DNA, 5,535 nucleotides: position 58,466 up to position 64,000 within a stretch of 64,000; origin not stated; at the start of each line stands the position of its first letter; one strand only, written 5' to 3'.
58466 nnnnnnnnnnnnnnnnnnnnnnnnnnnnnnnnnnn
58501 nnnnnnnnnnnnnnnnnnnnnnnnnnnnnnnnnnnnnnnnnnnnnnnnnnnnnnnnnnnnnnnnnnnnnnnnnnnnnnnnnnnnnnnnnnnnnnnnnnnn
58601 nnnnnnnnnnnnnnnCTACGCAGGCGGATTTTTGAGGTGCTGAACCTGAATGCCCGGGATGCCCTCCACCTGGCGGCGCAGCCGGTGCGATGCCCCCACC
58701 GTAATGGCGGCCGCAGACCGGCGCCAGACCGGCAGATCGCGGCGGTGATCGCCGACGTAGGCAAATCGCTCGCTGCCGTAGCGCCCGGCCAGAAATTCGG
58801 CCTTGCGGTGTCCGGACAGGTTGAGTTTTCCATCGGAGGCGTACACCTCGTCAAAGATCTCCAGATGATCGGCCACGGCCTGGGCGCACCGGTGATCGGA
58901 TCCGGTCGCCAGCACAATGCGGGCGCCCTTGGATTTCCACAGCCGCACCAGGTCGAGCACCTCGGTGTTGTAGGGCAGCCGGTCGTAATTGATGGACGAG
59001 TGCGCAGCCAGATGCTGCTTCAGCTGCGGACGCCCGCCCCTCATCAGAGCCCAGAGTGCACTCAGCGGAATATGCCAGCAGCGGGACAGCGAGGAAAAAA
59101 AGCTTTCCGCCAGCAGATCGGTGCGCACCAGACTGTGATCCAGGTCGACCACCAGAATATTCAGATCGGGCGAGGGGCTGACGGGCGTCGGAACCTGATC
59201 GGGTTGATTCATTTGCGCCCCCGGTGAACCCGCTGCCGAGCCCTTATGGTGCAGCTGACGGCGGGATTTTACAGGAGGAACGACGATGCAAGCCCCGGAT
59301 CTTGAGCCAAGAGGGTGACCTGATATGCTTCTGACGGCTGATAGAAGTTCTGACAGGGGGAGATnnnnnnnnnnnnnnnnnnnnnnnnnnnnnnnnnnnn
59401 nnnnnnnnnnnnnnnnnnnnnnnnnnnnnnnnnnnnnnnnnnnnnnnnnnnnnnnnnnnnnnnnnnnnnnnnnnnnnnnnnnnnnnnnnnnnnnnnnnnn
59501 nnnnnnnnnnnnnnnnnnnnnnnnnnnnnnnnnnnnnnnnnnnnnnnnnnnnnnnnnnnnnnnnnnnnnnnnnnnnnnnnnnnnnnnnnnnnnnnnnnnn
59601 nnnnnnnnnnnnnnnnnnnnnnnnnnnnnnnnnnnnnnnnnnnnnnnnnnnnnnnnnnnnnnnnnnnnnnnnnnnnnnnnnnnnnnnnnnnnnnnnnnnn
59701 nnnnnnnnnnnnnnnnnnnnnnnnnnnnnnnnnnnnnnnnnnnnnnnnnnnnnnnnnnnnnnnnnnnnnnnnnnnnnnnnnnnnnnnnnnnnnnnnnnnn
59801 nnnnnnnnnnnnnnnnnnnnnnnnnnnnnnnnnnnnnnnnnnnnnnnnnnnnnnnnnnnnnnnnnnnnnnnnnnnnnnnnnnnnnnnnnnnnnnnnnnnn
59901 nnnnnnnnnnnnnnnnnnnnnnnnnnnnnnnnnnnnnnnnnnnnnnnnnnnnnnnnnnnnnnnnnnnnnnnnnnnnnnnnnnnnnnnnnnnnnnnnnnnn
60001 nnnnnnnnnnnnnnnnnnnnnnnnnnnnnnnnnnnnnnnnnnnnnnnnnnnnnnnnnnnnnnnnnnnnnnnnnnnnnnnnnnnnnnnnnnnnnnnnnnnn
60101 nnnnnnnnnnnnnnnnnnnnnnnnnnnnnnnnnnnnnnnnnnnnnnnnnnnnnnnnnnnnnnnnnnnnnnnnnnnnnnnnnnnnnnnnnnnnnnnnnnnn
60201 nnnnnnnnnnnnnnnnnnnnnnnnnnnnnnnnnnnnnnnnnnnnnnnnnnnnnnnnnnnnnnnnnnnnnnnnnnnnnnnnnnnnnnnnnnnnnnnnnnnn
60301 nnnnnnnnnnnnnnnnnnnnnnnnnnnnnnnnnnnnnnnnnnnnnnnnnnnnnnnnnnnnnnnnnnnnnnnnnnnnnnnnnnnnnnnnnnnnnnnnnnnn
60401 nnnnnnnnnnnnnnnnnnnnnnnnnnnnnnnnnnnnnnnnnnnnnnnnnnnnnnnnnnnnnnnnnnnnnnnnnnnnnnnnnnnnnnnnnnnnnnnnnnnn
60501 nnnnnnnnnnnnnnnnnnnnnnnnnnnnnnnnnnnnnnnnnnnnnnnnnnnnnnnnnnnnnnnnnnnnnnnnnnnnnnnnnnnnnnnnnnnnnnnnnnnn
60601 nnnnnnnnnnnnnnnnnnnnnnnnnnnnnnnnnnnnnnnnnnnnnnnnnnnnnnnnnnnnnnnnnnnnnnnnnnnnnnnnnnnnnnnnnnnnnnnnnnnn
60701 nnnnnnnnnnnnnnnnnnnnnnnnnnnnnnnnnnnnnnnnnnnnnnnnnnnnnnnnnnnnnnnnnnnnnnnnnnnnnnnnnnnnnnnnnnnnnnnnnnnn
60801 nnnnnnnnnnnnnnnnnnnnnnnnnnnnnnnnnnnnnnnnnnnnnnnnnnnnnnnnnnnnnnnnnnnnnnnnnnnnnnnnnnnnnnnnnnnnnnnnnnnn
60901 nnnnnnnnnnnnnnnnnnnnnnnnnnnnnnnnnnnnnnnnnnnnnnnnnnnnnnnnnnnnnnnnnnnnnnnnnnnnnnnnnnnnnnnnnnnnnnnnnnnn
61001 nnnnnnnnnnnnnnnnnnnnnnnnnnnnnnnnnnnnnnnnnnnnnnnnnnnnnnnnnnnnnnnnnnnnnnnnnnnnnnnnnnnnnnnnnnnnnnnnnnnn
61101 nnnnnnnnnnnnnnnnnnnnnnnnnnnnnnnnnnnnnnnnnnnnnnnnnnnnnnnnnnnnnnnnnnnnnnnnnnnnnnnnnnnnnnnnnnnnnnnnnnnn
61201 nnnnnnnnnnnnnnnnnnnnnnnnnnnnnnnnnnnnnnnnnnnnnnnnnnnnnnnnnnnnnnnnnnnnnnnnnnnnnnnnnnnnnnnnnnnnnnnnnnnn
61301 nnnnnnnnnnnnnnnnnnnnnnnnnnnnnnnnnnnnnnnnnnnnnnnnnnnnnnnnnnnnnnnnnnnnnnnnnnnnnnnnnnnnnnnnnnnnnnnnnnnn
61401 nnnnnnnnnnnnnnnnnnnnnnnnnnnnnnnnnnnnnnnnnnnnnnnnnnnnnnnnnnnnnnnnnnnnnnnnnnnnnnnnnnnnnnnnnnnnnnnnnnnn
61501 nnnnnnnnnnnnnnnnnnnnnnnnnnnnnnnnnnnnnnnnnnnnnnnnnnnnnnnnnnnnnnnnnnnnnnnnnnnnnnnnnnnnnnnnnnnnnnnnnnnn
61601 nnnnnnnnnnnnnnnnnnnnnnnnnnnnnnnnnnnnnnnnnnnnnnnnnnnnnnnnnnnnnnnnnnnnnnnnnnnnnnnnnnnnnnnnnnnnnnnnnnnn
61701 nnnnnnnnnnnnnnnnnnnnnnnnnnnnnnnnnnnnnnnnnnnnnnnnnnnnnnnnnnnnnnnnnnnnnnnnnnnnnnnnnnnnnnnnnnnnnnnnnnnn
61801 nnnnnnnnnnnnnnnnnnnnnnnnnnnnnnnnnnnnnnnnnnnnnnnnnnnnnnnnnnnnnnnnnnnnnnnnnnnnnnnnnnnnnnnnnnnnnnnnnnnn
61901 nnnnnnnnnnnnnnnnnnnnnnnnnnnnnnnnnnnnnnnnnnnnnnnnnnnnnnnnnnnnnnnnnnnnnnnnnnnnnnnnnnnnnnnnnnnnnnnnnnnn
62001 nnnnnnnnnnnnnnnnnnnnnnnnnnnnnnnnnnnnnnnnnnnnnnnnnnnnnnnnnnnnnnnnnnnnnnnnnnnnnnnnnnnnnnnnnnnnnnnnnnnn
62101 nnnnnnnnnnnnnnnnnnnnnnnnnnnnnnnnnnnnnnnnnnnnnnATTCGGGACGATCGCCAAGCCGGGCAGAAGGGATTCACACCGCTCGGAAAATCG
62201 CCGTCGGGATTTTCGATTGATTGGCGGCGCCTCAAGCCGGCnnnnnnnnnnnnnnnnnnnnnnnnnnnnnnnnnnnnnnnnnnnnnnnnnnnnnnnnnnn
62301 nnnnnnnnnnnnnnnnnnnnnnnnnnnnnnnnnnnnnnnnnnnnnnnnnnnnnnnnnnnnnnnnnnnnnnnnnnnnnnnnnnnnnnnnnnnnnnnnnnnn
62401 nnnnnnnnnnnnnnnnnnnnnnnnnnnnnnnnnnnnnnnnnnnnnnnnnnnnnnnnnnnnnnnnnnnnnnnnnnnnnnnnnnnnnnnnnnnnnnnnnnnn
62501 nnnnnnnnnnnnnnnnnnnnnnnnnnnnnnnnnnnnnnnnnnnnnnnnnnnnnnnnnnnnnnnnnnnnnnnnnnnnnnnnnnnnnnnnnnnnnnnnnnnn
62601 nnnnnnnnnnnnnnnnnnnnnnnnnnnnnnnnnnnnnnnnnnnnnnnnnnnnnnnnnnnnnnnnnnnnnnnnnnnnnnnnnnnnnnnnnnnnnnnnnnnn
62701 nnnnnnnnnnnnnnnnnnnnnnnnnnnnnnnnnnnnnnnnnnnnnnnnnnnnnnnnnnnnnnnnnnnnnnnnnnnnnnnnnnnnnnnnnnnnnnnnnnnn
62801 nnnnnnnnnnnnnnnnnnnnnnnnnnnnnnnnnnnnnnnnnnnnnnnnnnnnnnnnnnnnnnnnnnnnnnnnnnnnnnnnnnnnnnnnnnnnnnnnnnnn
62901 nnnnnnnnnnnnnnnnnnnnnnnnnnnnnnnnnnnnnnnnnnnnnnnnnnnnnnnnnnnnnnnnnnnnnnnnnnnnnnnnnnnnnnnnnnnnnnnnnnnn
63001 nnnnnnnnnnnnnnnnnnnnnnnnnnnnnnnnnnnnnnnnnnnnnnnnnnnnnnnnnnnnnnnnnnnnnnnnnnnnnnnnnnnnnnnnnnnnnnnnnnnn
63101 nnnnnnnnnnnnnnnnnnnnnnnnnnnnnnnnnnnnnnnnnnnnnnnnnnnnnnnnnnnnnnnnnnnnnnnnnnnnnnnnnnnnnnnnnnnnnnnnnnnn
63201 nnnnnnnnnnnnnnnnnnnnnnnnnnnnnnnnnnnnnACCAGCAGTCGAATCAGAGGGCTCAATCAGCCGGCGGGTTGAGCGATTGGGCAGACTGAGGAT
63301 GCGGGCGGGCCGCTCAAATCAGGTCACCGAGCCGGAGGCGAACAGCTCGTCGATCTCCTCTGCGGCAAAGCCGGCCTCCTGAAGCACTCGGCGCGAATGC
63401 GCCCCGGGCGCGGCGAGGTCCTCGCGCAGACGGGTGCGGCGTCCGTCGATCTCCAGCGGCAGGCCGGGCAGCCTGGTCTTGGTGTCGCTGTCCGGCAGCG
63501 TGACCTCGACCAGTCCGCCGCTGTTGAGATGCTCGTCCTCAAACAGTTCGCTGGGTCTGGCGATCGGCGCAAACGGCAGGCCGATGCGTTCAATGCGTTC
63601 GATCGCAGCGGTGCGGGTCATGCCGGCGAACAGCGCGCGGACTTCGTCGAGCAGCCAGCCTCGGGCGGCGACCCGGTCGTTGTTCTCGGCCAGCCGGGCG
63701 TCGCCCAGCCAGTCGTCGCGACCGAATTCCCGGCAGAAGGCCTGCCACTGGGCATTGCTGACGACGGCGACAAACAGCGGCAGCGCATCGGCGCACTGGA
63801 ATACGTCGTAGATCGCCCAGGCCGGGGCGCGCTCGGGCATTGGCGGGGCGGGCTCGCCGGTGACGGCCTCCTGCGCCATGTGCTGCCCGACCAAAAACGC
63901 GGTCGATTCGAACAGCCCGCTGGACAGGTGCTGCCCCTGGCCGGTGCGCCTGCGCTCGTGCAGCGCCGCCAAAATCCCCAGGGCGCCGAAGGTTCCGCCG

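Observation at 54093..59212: Six-gene translationally coupled operon mirroring the mycobacterial decaprenyl-phospho-arabinose (DPA) pathway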

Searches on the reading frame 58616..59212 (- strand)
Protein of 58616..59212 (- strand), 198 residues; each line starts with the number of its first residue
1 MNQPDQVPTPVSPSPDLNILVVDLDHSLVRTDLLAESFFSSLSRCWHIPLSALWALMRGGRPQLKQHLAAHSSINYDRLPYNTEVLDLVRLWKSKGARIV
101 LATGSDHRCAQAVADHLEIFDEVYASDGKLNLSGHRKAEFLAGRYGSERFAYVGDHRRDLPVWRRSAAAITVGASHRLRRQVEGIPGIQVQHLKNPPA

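Call 3: search_protein_families(library=pfam, proteins=[window:58616-59212:-], max_evalue=0.01)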
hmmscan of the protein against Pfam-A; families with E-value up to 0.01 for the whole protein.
window:58616-59212:- (198 aa): 2 families
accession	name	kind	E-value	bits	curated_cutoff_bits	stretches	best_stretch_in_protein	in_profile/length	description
PF12710.13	HAD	-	5.6e-11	43.6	27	1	51-162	55-187/189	haloacid dehalogenase-like hydrolase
PF00702.32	Hydrolase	-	9.3e-06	26.6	26.4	1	84-161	102-185/191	haloacid dehalogenase-like hydrolase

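Call 4: search_protein_families(library=ncbifam, proteins=[window:58616-59212:-], max_evalue=0.01)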
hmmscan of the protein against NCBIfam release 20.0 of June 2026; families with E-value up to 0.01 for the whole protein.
window:58616-59212:- (198 aa): 5 families
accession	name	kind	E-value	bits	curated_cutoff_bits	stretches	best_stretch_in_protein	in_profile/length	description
NF006088.0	PRK08238.1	equivalog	2.1e-51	175.1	351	1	18-186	12-179/482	UbiA family prenyltransferase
TIGR01488.1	HAD-SF-IB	subfamily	2.7e-05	24.2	45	1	77-161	70-172/177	HAD-IB family phosphatase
TIGR01490.1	HAD-SF-IB-hyp1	subfamily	0.00029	21.1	98.3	1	82-126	89-132/202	HAD-IB family hydrolase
TIGR01487.1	Pglycolate_arch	equivalog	0.00071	19.5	122.75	0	82-130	20-68/215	phosphoglycolate phosphatase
TIGR01525.1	ATPase-IB_hvy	subfamily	0.0061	15.5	346.25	1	87-173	394-477/560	heavy metal translocating P-type ATPase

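Call 57: list_cluster_members(proteins=[P0004, P0001, window:58619-59212:-, window:57746-58615:-])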
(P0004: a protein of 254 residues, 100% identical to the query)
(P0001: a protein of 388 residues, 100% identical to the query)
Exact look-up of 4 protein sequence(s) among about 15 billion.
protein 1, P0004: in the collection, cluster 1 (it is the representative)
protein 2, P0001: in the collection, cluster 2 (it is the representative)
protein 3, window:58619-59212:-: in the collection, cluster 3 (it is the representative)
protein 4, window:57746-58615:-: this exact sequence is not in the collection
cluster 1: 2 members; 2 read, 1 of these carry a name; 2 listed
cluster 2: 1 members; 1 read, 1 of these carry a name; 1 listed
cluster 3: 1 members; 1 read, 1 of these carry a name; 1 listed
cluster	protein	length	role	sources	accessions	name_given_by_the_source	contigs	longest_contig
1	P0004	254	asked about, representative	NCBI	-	-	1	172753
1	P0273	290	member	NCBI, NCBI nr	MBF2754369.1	MAG: UbiA family prenyltransferase [Gammaproteobacteria bacterium AqS3] | UbiA family prenyltransferase [Gammaproteobacteria bacterium AqS3]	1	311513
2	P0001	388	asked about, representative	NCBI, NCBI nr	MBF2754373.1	MAG: hypothetical protein ISN29_03830 [Gammaproteobacteria bacterium AqS3] | hypothetical protein [Gammaproteobacteria bacterium AqS3]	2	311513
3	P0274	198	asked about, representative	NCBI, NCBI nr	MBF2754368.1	MAG: haloacid dehalogenase-like hydrolase [Gammaproteobacteria bacterium AqS3] | haloacid dehalogenase-like hydrolase [Gammaproteobacteria bacterium AqS3]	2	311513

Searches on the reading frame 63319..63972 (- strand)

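Call 64: search_protein_families(library=pfam, proteins=[window:63319-63972:-], max_evalue=0.001)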
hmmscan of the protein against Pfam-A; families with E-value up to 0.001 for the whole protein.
window:63319-63972:- (217 aa): 1 family
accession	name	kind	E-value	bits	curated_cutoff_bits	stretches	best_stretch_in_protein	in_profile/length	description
PF02515.22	CoA_transf_3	-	5.3e-35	121.7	23.3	1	1-189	176-362/366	CoA-transferase family III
